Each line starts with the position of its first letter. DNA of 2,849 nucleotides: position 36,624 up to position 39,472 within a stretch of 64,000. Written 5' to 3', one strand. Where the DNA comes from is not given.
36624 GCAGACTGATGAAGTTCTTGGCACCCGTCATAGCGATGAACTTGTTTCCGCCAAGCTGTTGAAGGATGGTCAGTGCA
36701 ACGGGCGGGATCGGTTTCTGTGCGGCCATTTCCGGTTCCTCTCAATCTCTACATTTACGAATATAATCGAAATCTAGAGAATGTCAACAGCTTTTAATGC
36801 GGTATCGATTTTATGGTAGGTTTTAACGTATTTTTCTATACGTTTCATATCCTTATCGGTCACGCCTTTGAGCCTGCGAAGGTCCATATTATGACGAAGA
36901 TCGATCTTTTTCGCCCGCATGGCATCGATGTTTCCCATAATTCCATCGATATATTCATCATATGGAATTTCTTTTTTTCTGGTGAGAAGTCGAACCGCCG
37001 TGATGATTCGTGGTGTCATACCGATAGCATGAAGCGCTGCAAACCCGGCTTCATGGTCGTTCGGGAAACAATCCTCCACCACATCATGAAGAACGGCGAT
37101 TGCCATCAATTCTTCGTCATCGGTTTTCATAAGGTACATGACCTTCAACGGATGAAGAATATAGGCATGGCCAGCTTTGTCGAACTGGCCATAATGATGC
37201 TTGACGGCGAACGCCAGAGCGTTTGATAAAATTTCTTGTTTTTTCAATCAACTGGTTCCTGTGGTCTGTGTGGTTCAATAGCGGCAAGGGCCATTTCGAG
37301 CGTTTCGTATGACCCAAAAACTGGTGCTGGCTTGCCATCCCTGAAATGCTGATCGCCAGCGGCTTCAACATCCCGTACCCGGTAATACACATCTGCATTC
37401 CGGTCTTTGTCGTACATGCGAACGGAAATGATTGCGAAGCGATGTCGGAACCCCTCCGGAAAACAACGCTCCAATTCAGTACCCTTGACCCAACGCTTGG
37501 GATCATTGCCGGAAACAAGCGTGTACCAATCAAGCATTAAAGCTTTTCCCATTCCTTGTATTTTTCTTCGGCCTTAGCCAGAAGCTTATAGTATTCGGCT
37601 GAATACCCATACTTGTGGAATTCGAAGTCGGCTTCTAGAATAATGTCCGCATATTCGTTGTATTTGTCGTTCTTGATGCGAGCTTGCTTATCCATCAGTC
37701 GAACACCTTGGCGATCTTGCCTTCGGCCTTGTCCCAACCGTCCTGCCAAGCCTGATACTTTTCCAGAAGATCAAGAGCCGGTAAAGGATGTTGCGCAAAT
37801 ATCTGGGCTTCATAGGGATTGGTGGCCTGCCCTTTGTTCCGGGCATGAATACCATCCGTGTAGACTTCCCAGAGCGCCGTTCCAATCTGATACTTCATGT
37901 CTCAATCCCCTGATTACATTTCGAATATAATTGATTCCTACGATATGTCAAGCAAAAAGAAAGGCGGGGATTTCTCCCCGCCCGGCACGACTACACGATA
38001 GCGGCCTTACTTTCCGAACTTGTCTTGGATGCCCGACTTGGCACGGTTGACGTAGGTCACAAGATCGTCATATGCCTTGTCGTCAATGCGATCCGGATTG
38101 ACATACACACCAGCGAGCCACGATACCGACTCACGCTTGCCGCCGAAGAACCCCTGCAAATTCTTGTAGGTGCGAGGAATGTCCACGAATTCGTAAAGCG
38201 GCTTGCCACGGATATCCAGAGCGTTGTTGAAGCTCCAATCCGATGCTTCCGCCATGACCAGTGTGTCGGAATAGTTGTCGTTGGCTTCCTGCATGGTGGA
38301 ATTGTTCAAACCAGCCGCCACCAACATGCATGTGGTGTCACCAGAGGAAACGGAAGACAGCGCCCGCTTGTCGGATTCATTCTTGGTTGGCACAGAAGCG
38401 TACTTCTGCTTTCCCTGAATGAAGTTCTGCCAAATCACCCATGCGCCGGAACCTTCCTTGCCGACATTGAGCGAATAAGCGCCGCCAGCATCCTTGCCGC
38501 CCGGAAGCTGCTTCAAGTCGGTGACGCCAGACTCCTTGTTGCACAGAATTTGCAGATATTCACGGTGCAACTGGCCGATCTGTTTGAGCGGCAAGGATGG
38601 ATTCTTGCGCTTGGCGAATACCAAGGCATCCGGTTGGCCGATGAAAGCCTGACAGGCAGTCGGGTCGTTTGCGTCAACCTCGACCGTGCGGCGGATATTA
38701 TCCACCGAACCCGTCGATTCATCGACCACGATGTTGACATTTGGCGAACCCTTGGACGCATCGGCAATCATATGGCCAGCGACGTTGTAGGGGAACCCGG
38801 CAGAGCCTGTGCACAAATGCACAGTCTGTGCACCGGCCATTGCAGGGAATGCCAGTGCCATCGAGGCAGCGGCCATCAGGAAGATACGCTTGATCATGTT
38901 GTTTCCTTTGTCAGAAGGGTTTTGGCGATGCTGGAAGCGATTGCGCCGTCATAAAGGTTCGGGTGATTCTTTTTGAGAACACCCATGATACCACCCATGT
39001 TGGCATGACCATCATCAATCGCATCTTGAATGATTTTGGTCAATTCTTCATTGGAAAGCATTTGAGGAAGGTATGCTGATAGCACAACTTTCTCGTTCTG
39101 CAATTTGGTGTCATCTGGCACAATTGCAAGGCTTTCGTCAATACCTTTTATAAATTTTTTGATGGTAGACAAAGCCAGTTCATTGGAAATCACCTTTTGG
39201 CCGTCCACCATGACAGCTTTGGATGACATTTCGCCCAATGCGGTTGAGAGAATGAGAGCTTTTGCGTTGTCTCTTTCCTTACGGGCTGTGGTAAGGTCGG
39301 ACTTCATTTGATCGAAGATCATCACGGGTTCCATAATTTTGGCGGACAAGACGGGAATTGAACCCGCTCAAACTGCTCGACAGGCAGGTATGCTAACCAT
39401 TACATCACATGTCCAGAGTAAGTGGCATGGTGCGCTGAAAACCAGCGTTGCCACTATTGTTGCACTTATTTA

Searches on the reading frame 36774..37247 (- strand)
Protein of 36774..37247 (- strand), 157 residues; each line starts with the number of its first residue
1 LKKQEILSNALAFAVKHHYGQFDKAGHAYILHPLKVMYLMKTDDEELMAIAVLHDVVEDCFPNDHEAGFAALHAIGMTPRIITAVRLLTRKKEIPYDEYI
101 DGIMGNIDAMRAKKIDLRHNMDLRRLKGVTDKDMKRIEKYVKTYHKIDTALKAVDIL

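Call 55: search_protein_families(library=phrogs, proteins=[window:36774-37247:-], max_evalue=0.0001)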
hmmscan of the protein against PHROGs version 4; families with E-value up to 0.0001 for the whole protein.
window:36774-37247:- (157 aa): 3 families
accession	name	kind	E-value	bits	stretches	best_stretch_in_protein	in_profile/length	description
phrog_990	-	other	5.8e-46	158.4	1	2-152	150-296/374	metal-dependent phosphohydrolase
phrog_30929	-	unknown function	5.6e-33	115.5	1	5-151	236-378/413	-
phrog_37235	-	other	4.3e-15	57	1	71-148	5-82/118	metal-dependent phosphohydrolase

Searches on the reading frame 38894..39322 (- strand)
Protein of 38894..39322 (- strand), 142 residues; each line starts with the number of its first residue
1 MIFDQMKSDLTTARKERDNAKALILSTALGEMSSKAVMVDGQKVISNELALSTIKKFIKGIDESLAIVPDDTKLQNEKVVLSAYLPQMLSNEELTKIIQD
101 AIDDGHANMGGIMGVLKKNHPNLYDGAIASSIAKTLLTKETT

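Call 56: search_protein_families(library=phrogs, proteins=[window:38894-39322:-], max_evalue=0.0001)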
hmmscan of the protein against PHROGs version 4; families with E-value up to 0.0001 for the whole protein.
window:38894-39322:- (142 aa): 1 family
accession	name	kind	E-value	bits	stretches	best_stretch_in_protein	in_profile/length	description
phrog_1460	-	DNA, RNA and nucleotide metabolism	1.8e-31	110.1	1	1-136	2-139/140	tRNA amidotransferase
